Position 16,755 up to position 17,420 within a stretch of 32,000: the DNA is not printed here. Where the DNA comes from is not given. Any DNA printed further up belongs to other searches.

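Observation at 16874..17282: Candidate Fe-S-sensing repressor of the suf operon, with its own perfect palindromic operator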

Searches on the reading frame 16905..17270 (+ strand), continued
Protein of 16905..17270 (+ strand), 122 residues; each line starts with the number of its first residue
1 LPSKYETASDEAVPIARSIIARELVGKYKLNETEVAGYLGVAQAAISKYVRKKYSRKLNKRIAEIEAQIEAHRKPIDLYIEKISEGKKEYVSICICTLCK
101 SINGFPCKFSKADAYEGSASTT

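Call 70: find_homologous_proteins(query=A2, max_evalue=0.000001)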
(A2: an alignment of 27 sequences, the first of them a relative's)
Query A2 (27 sequences) (128 aa, profile of the alignment): 250 proteins with E <= 0.000001 among 3437 candidates; the best 120 are listed.
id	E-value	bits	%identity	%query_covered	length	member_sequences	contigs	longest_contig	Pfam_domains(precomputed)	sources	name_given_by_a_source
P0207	5.6e-32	128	43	96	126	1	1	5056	PF01381.29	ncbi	-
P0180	1.2e-31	127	88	100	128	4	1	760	PF09048.18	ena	-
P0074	1.6e-31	126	100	100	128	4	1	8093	PF09048.18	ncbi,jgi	ncbi:MAG: transcriptional regulator [Candidatus Thorarchaeota archaeon]|jgi:predicted transcriptiona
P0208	2.9e-31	126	41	96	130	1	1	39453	PF09048.18,PF01381.29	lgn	-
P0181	3.1e-31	126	87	100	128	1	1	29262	PF09048.18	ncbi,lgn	ncbi:MAG: transcriptional regulator [Candidatus Thorarchaeota archaeon]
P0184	3.6e-31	125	84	100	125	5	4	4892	PF09048.18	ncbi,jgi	ncbi:MAG: transcriptional regulator [Candidatus Thorarchaeota archaeon]|jgi:predicted transcriptiona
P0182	3.6e-31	125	79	100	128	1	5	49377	PF09048.18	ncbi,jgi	ncbi:MAG: transcriptional regulator [Candidatus Thorarchaeota archaeon]|jgi:predicted transcriptiona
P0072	6.3e-31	125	26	93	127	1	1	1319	-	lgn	-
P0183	7.1e-31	124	79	100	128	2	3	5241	PF09048.18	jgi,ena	jgi:predicted transcriptional regulator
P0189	7.2e-31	124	67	100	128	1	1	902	-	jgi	-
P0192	9.9e-31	124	65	100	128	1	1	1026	-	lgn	-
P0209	1.0e-30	124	40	96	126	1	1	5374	-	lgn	-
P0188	1.1e-30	124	68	99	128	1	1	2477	PF09048.18,PF01381.29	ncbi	-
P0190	1.4e-30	123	65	100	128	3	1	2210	-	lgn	-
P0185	1.5e-30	123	79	100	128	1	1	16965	PF09048.18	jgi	jgi:predicted transcriptional regulator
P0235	3.4e-28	116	44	98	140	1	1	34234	-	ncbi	ncbi:MAG: transcriptional regulator [Thermoproteota archaeon]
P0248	1.3e-27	114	31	80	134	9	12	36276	PF01381.29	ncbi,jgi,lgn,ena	jgi:predicted transcriptional regulator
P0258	2.3e-27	113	34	80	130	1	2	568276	-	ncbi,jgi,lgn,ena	-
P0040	7.3e-27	111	38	35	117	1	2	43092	-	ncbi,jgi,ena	ncbi:MAG: transcriptional regulator [Candidatus Micrarchaeia archaeon]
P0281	1.8e-26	110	42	96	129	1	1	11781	-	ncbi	ncbi:MAG: transcriptional regulator [Candidatus Bathyarchaeia archaeon]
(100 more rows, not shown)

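Call 71: find_encoding_contigs(protein=P0235, flank=4000, max_places=1)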
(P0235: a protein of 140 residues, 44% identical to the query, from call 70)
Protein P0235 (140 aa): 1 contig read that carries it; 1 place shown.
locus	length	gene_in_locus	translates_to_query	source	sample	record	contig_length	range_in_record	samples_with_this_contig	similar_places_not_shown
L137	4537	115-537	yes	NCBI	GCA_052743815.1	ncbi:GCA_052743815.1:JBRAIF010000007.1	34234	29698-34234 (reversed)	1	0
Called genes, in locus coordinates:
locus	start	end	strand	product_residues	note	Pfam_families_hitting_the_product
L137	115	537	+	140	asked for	-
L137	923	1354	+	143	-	-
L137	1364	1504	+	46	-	-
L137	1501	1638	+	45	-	-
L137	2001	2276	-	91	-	-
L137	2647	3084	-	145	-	PF01850:PIN (weak), PF13470:PIN_3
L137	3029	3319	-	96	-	PF04014:MazE_antitoxin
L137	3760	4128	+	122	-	-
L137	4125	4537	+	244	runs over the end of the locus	-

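Call 72: find_encoding_contigs(protein=P0281, flank=4000, max_places=1)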
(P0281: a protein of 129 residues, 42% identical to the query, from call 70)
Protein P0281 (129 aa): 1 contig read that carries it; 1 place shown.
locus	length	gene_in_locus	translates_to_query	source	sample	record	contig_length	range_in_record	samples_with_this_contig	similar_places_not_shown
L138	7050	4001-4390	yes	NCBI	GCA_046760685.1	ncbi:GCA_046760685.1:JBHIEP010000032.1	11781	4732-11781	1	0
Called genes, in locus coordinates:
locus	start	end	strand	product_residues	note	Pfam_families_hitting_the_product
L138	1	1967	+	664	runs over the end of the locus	PF00890:FAD_binding_2 (weak), PF01266:DAO (weak), PF12831:FAD_oxidored (weak), PF13450:NAD_binding_8, PF12838:Fer4_7 (weak), PF13187:Fer4_9, PF13237:Fer4_10 (weak), PF12838:Fer4_7 (weak), +7 more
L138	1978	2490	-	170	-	PF01750:HycI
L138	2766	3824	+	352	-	PF00899:ThiF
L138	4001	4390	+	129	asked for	-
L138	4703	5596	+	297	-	PF23023:Anti-Pycsar_Apyc1 (weak), PF00753:Lactamase_B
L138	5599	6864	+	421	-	PF22025:ThiI_fer, PF02926:THUMP, PF02568:ThiI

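Call 73: find_encoding_contigs(protein=P0258, flank=4000, max_places=1)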
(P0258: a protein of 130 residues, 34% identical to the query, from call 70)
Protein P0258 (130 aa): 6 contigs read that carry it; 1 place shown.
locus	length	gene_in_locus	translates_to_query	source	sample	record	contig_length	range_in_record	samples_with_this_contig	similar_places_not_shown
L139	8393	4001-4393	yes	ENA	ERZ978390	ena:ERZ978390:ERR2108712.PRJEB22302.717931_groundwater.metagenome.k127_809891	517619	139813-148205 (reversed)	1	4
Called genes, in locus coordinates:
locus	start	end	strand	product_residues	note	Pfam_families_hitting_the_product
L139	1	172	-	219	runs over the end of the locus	PF01269:Fibrillarin, PF13847:Methyltransf_31 (weak)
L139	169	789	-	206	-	PF01798:Nop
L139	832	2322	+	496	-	PF00587:tRNA-synt_2b, PF03129:HGTP_anticodon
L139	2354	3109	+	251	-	-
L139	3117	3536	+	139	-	-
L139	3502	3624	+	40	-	-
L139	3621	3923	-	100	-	PF00355:Rieske, PF13806:Rieske_2 (weak), PF22543:Rieske_4 (weak)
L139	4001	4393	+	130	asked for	-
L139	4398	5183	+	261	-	PF00005:ABC_tran, PF02463:SMC_N (faint), PF13304:AAA_21 (faint)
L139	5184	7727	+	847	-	PF19295:SufBD_N, PF01079:Hint (weak), PF13403:Hint_2, PF14890:Intein_splicing, PF14528:LAGLIDADG_3, PF01458:SUFBD_core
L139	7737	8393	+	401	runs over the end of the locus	PF19295:SufBD_N, PF01458:SUFBD_core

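Call 74: find_encoding_contigs(protein=P0248, flank=4000, max_places=1)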
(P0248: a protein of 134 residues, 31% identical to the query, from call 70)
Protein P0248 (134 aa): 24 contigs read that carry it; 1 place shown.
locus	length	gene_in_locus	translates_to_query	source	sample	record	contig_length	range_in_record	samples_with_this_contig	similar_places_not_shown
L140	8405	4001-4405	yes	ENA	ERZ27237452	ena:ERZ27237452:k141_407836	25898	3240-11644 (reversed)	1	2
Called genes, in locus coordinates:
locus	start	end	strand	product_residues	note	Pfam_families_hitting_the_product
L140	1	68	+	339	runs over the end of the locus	PF13404:HTH_AsnC-type (weak), PF13412:HTH_24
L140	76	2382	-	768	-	PF02463:SMC_N, PF13304:AAA_21 (faint), PF13476:AAA_23, PF13555:AAA_29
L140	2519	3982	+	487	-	PF13522:GATase_6 (weak), PF13537:GATase_7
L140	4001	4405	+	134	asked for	PF01381:HTH_3 (weak)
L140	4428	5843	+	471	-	PF19295:SufBD_N, PF01458:SUFBD_core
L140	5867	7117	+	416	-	PF01458:SUFBD_core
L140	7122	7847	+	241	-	PF02463:SMC_N (faint), PF00005:ABC_tran, PF13304:AAA_21 (faint)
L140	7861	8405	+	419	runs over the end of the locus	PF00266:Aminotran_5, PF00155:Aminotran_1_2 (weak), PF01041:DegT_DnrJ_EryC1 (weak)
